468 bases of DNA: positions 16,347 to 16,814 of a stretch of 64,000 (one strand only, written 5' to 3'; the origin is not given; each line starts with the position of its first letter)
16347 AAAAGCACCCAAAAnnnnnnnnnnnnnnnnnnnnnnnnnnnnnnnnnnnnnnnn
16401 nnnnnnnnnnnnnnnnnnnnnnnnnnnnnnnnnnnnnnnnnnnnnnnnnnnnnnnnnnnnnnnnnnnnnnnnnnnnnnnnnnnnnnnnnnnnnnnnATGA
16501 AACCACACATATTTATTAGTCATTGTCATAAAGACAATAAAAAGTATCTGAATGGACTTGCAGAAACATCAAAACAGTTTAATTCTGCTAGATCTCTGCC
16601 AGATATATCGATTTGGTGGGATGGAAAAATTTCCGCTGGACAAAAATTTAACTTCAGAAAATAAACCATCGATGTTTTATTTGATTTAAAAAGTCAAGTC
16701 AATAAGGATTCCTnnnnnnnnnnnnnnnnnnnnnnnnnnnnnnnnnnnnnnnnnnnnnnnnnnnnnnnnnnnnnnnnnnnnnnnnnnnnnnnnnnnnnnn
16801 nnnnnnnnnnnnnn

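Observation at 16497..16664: TIR-domain stub immediately upstream of the SIR2 gene: two NADase lineages in one spot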

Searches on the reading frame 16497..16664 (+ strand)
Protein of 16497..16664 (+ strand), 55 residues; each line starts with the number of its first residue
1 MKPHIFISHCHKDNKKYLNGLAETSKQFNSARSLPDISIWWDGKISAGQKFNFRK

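Call 3: search_protein_families(library=pfam, proteins=[window:16497-16664:+], max_evalue=10)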
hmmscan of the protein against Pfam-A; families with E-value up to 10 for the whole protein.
window:16497-16664:+ (55 aa): 0 families

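Call 4: search_protein_families(library=padloc, proteins=[window:16497-16664:+], max_evalue=10)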
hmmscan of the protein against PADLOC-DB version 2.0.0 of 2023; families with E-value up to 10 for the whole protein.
window:16497-16664:+ (55 aa): 3 families
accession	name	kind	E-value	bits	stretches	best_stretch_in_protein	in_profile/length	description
PDLC00420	ThsB1|ThsB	-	0.0038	14.4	1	3-52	2-47/319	TIR-like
PDLC00430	ThsB1|ThsB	-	0.005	14.4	1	2-23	64-84/269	TIR-like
PDLC05062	PDC-S66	-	0.014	12.9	1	5-43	151-182/282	-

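Call 5: find_homologous_proteins(query=window:16497-16661:+, max_evalue=10)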
Query window:16497-16661:+ (55 aa): 1 proteins with E <= 10 among 1 candidates.
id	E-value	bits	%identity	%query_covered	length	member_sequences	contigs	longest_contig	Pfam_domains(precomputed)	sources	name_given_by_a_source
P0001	1.4e-31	124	100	100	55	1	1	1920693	-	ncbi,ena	-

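Call 6: search_protein_families(library=ncbifam, proteins=[window:16497-16664:+], max_evalue=10)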
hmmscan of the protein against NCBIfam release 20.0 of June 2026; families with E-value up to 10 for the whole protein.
window:16497-16664:+ (55 aa): 1 family
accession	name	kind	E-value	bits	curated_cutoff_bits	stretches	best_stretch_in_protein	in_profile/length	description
TIGR02651.1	RNase_Z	equivalog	0.13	11.3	292.95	1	4-33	54-83/302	ribonuclease Z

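Call 7: search_solved_structures(query=window:16497-16661:+, max_evalue=10, show_alignments=5)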
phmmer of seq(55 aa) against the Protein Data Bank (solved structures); distinct sequences matched with E-value up to 10: 3.
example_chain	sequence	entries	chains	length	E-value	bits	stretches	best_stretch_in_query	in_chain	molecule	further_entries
4ap4_A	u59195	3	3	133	0.14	15.6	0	4-35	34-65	E3 UBIQUITIN LIGASE RNF4 | E3 UBIQUITIN-PROTEIN LIGASE RNF4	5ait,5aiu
6z1p_BR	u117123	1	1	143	0.59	13.7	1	24-53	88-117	Iron donor protein CyaY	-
2g9h_D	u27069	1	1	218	0.75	13.4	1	14-45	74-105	extracellular enterotoxin type I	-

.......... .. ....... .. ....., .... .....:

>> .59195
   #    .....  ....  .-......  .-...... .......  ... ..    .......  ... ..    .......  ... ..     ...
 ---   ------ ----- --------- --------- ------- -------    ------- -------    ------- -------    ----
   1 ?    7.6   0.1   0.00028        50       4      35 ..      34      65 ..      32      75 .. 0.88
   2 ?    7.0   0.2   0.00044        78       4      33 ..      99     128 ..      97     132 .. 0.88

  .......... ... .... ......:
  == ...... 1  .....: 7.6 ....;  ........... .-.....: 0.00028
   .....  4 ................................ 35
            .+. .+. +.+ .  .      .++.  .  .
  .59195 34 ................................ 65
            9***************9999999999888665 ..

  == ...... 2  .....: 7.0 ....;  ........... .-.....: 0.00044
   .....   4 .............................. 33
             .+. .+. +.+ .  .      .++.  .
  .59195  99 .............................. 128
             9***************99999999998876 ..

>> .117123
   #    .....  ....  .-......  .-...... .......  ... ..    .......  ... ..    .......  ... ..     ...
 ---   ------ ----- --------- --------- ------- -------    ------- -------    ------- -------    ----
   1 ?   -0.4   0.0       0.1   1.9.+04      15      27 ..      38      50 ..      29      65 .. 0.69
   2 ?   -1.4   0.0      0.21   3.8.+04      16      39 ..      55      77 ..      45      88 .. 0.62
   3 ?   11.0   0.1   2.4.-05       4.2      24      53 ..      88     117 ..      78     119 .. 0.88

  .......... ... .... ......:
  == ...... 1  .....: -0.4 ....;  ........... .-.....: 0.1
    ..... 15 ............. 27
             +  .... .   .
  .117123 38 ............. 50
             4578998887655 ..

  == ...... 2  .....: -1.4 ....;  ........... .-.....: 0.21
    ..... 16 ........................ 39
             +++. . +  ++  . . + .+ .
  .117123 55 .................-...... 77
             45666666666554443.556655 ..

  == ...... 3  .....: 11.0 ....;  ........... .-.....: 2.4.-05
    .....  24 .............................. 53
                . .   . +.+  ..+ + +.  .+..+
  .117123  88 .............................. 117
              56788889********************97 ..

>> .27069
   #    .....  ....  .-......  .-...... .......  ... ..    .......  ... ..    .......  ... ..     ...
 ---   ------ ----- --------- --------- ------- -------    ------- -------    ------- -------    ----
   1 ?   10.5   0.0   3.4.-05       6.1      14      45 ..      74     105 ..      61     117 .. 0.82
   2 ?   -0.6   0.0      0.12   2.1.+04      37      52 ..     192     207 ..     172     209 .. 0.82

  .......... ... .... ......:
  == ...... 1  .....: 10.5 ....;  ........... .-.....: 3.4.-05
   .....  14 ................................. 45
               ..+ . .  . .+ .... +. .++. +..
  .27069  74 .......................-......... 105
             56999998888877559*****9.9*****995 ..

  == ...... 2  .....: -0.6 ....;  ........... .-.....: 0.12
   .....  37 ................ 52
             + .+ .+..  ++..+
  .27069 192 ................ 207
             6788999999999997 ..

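Call 9: find_encoding_contigs(protein=P0001, flank=10000, max_places=6)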
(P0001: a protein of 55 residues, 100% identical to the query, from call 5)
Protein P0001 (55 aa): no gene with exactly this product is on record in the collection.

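Call 13: search_protein_representatives(protein=window:16497-16661:+)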
Query: 55 residues. Proteins with E-value up to 0.001 (for the whole library): 7; up to 1e-10: 2; up to 1e-30: 1. The best 7 are listed.
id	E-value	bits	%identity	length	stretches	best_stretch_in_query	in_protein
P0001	4.3e-32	123.7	100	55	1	1-55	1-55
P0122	4.5e-14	67.3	30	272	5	8-54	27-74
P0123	2.0e-10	55.9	33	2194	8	5-48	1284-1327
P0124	2.4e-07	46.2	37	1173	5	12-44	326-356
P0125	5.3e-05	38.9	40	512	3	14-38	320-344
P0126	2.1e-04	37.0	41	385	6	5-45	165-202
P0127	5.2e-04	35.8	59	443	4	31-46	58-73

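Call 31: predict_structure(protein=window:16497-16661:+)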
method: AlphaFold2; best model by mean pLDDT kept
length: 55 residues; sequences in the alignment: 1
mean_pLDDT: 49.4   pTM: 0.23
mean pLDDT of the five models: 49.4, 49.3, 48.3, 46.8, 46.4
residues with pLDDT >= 90: 0; 70-90: 0; 50-70: 26; < 50: 29
segments of 3 or more residues with pLDDT < 50: 1-8, 35-38, 41-43, 45-50, 52-55
pLDDT, mean of each block of 10 residues (from residue 1): 43 57 56 47 47 43
secondary structure, 60 per line:
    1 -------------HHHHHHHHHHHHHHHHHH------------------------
elements in order: H14-31

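Call 49: search_dna_similar(query=window:16497-16661:+, collection=plasmids, mode=protein, max_evalue=10, max_rows=40)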
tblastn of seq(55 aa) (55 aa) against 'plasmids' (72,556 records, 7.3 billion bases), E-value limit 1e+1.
Records with a match: 5; places in all: 5; records where one place covers at least 80% of the query: 2.
Best place of each record, by identity: 60-80% 1; <60% 4.
By first word of the organism name: Rhizobium 1; Rahnella 1; Novosphingobium 1; Pelagibacterium 1; Candidatus 1.
By predicted mobility (MOB-suite, as given by PLSDB): non-mobilizable 4; conjugative 1.
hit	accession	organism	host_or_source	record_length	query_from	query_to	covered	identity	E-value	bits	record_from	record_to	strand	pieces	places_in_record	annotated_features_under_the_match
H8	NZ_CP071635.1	Rhizobium sp. NZLR1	lentil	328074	2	49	87%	37.5%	2e+0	32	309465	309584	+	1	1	toll/interleukin-1 receptor domain-containing protein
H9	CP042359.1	Rahnella aquatilis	hyacinth,plant,hyacinth bulb, basal ...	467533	1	39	71%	41.0%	7e+0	30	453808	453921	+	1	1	hypothetical protein | DUF1508 domain-containing protein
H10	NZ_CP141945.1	Novosphingobium sp. RL4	Rheum palmatum L.,Single ...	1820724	5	51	85%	29.8%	5e+0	31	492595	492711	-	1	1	none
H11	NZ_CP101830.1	Pelagibacterium sp. H642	soil,desert land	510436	4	38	64%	34.3%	5e+0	31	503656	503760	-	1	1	metallophosphoesterase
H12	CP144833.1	Candidatus Stammera capleta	insect metagenome,tissue sample,midgut ...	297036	3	20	33%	61.1%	8e+0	30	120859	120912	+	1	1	record has no annotation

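Call 50: get_annotated_region(hit=H8, flank=2500)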
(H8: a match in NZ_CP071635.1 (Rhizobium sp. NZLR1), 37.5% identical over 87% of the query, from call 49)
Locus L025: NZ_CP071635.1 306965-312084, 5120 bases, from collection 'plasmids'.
description: Rhizobium sp. NZLR1 plasmid p3, complete sequence
organism: Rhizobium sp. NZLR1 (NCBI taxid 2731096)
taxonomy: Bacteria; Pseudomonadota; Alphaproteobacteria; Hyphomicrobiales; Rhizobiaceae; Rhizobium; Rhizobium sp. NZLR1
host: -; source: lentil; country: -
typing (MOB-suite, as given by PLSDB): conjugative; replicon rep_cluster_471; relaxase MOBQ; mating-pair formation MPF_T
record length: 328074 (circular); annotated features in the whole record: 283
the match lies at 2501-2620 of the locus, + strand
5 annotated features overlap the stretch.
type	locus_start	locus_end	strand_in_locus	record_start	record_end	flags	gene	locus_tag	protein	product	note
CDS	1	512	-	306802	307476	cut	-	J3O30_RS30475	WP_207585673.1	hypothetical protein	-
CDS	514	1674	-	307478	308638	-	-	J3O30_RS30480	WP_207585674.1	toll/interleukin-1 receptor domain-containing protein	GO:0007165 - signal transduction [Evidence IEA]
CDS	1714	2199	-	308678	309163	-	-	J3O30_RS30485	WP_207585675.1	TIR domain-containing protein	-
CDS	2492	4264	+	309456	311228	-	-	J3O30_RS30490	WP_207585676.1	toll/interleukin-1 receptor domain-containing protein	GO:0007165 - signal transduction [Evidence IEA]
CDS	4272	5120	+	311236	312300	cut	-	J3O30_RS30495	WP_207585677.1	hypothetical protein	-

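Call 51: get_annotated_region(hit=H10, flank=2500)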
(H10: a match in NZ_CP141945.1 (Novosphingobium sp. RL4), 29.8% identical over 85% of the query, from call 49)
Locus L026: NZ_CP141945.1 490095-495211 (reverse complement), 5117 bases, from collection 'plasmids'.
description: Novosphingobium sp. RL4 plasmid unnamed, complete sequence
organism: Novosphingobium sp. RL4 (NCBI taxid 3109595)
taxonomy: Bacteria; Pseudomonadota; Alphaproteobacteria; Sphingomonadales; Sphingomonadaceae; Novosphingobium; Novosphingobium sp. RL4
host: -; source: Rheum palmatum L.,Single bacteria,rhizosphere soil; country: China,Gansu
typing (MOB-suite, as given by PLSDB): non-mobilizable; replicon rep_cluster_545
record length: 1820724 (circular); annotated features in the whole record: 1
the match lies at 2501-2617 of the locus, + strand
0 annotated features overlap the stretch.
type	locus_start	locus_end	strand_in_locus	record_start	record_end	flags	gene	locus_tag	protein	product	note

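Call 54: search_protein_families(library=pfam, proteins=[L026:2462-4435:+, L025:2492-4264:+], max_evalue=0.001)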
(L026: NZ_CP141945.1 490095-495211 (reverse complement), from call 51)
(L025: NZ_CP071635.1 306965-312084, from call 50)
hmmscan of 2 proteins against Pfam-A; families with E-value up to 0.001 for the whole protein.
L026:2462-4435:+ (657 aa): 7 families
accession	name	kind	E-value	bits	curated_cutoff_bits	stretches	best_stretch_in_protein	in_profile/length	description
PF13676.11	TIR_2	-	1.1e-20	74.7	28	1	14-131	1-122/122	TIR domain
PF07719.23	TPR_2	-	7.6e-11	41.7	27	0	404-423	14-33/34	Tetratricopeptide repeat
PF13428.12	TPR_14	-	1.6e-06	28.6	23.5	0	397-432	7-42/44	Tetratricopeptide repeat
PF00515.34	TPR_1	-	2.3e-06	27.6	27.8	0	592-619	3-30/34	Tetratricopeptide repeat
PF13181.12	TPR_8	-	3.9e-06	27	25.7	0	405-422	15-32/34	Tetratricopeptide repeat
PF13432.12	TPR_16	-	1.2e-05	26.1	32.7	1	502-553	5-56/65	Tetratricopeptide repeat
PF23914.1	TPR_CcmH_CycH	-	0.00019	21.7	42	0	475-552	65-145/158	Cytochrome c-type biogenesis protein H TPR domain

L025:2492-4264:+ (590 aa): 1 family
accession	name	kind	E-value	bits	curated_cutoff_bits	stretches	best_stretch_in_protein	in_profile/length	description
PF13676.11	TIR_2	-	4.3e-08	34.1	28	1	7-94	1-93/122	TIR domain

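Call 57: search_dna_similar(query=window:16497-16661:+, collection=phages, mode=protein, max_evalue=10, max_rows=40)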
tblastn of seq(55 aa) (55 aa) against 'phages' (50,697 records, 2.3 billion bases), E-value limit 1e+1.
No match.
